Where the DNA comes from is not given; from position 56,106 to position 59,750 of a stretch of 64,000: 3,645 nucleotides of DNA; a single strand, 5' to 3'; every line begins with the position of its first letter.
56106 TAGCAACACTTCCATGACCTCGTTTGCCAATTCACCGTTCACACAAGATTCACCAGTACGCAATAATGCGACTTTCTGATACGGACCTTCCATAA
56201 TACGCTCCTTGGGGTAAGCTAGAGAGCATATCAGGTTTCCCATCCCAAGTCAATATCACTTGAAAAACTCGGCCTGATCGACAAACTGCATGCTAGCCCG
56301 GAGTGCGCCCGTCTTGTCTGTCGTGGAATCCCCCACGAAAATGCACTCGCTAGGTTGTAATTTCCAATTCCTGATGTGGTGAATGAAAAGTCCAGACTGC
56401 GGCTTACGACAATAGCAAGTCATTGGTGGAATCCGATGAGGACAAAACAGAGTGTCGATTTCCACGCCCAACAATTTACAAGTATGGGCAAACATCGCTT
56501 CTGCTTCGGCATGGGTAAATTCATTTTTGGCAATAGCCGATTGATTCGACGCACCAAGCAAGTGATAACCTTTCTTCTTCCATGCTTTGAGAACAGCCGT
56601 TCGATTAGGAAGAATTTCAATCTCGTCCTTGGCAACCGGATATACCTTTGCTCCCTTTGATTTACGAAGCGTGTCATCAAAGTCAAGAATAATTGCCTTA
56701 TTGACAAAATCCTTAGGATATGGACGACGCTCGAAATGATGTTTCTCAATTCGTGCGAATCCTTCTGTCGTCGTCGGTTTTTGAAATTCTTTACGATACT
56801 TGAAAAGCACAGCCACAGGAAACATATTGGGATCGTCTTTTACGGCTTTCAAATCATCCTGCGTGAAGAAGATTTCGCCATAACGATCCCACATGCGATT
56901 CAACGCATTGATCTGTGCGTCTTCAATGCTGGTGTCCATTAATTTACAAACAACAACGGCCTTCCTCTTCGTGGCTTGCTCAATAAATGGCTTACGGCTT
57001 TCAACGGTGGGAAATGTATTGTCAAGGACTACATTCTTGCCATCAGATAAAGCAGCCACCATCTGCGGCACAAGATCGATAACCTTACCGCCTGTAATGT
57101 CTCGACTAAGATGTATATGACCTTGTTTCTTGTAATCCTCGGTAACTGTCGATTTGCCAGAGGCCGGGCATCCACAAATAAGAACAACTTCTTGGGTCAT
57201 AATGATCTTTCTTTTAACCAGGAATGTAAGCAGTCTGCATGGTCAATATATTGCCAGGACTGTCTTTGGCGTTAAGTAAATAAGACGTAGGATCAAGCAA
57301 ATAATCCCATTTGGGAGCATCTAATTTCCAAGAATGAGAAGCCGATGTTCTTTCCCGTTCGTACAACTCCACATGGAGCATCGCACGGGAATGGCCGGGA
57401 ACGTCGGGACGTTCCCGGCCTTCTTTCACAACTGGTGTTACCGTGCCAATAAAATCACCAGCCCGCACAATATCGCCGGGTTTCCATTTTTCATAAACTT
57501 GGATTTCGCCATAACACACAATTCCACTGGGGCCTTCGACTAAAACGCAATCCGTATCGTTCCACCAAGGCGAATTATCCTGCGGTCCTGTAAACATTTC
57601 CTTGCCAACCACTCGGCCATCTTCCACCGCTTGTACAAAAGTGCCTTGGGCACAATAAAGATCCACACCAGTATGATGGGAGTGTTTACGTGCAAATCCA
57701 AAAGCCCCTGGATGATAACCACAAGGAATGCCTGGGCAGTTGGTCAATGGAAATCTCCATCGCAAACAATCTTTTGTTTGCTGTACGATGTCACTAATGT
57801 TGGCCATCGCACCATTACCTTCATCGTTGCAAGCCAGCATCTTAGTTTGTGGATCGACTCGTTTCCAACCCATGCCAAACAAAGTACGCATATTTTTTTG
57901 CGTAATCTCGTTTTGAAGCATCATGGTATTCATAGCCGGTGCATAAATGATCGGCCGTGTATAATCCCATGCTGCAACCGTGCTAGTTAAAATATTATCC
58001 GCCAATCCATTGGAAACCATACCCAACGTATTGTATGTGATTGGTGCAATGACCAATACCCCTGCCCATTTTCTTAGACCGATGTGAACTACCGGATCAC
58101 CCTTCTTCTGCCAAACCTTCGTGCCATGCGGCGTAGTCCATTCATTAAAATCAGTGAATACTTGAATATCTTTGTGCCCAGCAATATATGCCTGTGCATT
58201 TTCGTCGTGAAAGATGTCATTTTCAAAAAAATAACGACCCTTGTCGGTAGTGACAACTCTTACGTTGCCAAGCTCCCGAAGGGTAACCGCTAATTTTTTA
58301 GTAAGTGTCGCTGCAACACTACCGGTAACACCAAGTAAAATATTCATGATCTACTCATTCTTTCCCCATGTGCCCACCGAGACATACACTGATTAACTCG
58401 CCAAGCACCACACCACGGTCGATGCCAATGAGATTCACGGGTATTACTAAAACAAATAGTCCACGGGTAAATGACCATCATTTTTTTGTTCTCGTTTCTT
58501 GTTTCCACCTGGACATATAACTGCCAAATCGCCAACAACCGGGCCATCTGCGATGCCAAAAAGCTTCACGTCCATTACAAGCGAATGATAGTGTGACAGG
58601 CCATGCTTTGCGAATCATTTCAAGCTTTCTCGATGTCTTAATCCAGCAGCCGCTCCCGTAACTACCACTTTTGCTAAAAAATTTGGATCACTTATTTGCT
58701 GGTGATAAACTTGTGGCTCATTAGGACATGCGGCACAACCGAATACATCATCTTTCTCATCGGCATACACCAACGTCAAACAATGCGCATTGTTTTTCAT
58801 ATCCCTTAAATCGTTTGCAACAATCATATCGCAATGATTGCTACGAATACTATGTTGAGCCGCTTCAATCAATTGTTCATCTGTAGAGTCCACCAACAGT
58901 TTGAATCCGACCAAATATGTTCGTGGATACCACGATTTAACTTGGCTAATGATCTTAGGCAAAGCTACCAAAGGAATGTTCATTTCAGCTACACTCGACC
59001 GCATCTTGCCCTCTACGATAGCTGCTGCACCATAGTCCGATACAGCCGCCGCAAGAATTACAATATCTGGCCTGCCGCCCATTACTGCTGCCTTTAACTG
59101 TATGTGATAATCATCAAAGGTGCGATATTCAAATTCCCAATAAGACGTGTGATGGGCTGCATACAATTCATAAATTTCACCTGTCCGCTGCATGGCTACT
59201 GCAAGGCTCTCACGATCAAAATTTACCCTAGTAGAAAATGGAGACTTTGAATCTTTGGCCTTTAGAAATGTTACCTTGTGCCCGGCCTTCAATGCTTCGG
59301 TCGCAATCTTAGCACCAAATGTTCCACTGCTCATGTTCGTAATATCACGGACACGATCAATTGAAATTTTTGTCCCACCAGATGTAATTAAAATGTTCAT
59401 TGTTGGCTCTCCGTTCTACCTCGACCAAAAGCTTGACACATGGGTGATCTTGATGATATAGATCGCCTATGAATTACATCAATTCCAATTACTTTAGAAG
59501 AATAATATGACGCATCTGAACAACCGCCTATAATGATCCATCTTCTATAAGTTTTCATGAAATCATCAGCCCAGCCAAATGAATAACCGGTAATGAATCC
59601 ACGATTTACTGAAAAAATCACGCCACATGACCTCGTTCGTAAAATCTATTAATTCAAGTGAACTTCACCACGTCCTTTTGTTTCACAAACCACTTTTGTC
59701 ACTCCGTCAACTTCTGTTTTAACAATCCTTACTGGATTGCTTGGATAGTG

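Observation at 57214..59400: Split coenzyme-A genes: CoaB plus an HFCD (CoaC-like) flavoprotein fused to a degenerate M23 peptidase domain, with a duplicated Cys/Gly micro-ORF between them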

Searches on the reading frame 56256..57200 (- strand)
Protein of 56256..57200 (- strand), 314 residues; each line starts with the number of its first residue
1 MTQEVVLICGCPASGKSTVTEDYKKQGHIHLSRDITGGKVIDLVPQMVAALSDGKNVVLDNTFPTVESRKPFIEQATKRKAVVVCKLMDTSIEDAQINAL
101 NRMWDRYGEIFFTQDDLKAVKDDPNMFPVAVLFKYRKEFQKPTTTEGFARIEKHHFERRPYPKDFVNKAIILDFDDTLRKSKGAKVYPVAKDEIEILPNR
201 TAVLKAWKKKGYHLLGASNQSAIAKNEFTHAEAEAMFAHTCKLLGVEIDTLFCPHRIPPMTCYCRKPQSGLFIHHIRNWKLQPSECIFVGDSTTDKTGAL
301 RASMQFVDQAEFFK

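Call 3: search_protein_families(library=pfam, proteins=[window:56256-57200:-], max_evalue=0.01)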
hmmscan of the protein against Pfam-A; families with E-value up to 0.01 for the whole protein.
window:56256-57200:- (314 aa): 7 families
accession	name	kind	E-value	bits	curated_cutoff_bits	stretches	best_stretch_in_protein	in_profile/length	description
PF13671.12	AAA_33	-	2.4e-10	41.3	27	1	5-95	1-111/143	AAA domain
PF00702.32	Hydrolase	-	1.8e-09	38.7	26.4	1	190-302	93-190/191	haloacid dehalogenase-like hydrolase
PF08645.17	PNK3P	-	4.3e-09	36.7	22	1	170-295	3-129/161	Polynucleotide kinase 3 phosphatase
PF13419.12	HAD_2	-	5.8e-07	30.2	23.8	1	265-307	134-176/178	Haloacid dehalogenase-like hydrolase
PF13242.12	Hydrolase_like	-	3.3e-06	27.4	22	1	264-307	2-46/75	HAD-hyrolase-like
PF06414.18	Zeta_toxin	-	0.0045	16.9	22.3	0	50-106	91-147/199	Zeta toxin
PF13238.12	AAA_18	-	0.0046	17.9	29.4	0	6-46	1-34/128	AAA domain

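Call 26: search_protein_families(library=phrogs, proteins=[window:56256-57200:-], max_evalue=0.1)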
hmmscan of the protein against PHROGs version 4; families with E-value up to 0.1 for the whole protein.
window:56256-57200:- (314 aa): 9 families
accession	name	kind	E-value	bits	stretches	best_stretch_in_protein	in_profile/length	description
phrog_2071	-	other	6.6e-10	40.2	2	49-155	77-180/282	ATPase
phrog_505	-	other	1.4e-08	35.6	2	47-215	68-210/295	polynucleotide kinase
phrog_6931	-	unknown function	3.3e-05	24.3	0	2-25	184-207/343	-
phrog_800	-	head and packaging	0.0069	16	1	2-42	31-60/511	terminase small subunit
phrog_29467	-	unknown function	0.01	16.8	0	266-303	111-147/178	-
phrog_8468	-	other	0.013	16.3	0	266-305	149-188/221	HAD-superfamily hydrolase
phrog_10255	-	other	0.027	15.2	0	4-21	2-19/230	kinase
phrog_4581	-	head and packaging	0.031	14.7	1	4-27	125-148/395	terminase small subunit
phrog_4182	-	unknown function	0.076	13.6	0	3-29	9-35/243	-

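Call 27: search_protein_families(library=ncbifam, proteins=[window:56256-57200:-], max_evalue=0.01)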
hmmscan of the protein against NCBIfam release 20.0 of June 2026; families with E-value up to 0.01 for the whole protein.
window:56256-57200:- (314 aa): 17 families
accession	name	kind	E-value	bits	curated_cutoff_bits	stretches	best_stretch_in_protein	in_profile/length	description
TIGR01663.1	PNK-3'Pase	equivalog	3.2e-26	91.8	502.8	2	3-157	364-503/520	bifunctional polynucleotide phosphatase/kinase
NF006506.0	PRK08942.1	equivalog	6.4e-21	74.7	178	1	167-304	3-141/182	D-glycero-beta-D-manno-heptose 1,7-bisphosphate 7-phosphatase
TIGR01662.1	HAD-SF-IIIA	subfamily_domain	5.3e-19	68.7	44.6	1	168-307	1-136/141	HAD-IIIA family hydrolase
TIGR01656.1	Histidinol-ppas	subfamily_domain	5.4e-18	65.3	84.15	1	168-304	1-140/149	histidinol-phosphate phosphatase domain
TIGR00213.1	GmhB_yaeD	subfamily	2.4e-15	56.6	149.6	1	167-304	1-144/176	D-glycero-beta-D-manno-heptose 1,7-bisphosphate 7-phosphatase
NF005264.0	PRK06769.1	equivalog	7.4e-12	45.4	217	1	168-303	5-130/175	HAD-IIIA family hydrolase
NF050049.1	HBPPhtaseGmhB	domain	3e-09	36.9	250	1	167-304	3-138/171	D-glycero-alpha-D-manno-heptose-1,7-bisphosphate 7-phosphatase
NF003937.0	PRK05446.1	equivalog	3.7e-09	36.1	443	1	167-297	3-136/355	bifunctional histidinol-phosphatase/imidazoleglycerol-phosphate dehydratase HisB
TIGR01261.1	hisB_Nterm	equivalog_domain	2.7e-08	33.5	140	1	168-296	2-133/161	histidinol-phosphatase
TIGR01664.1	DNA-3'-Pase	equivalog_domain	1.1e-07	32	107.65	1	167-298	13-142/167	DNA 3'-phosphatase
TIGR02253.1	CTE7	subfamily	7.7e-07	29.1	169.75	1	264-307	148-192/221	TIGR02253 family HAD-type hydrolase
TIGR01668.1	YqeG_hyp_ppase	hypoth_equivalog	1.3e-05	24.8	89.1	1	168-295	26-121/170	YqeG family HAD IIIA-type phosphatase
NF009695.0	PRK13222.1-2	equivalog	7.1e-05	22.4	225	1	262-307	146-191/226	phosphoglycolate phosphatase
TIGR01549.1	HAD-SF-IA-v1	subfamily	0.00034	21.1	23.3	0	264-302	111-148/149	HAD-IA family hydrolase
TIGR02009.1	PGMB-YQAB-SF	subfamily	0.0024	18.1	153.35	1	177-307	70-184/186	beta-phosphoglucomutase family hydrolase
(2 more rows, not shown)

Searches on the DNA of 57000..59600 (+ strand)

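Call 6: search_dna_similar(query=window:57000-59600:+, collection=phages, mode=distant)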
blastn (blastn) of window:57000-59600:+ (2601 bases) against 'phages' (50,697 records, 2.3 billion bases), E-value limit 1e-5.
No match.

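Call 53: search_rna_families(source=window, start=58200, end=58750, threshold=evalue, max_evalue=1)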
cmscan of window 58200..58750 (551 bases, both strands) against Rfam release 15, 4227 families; matches with E-value up to 1: 0.
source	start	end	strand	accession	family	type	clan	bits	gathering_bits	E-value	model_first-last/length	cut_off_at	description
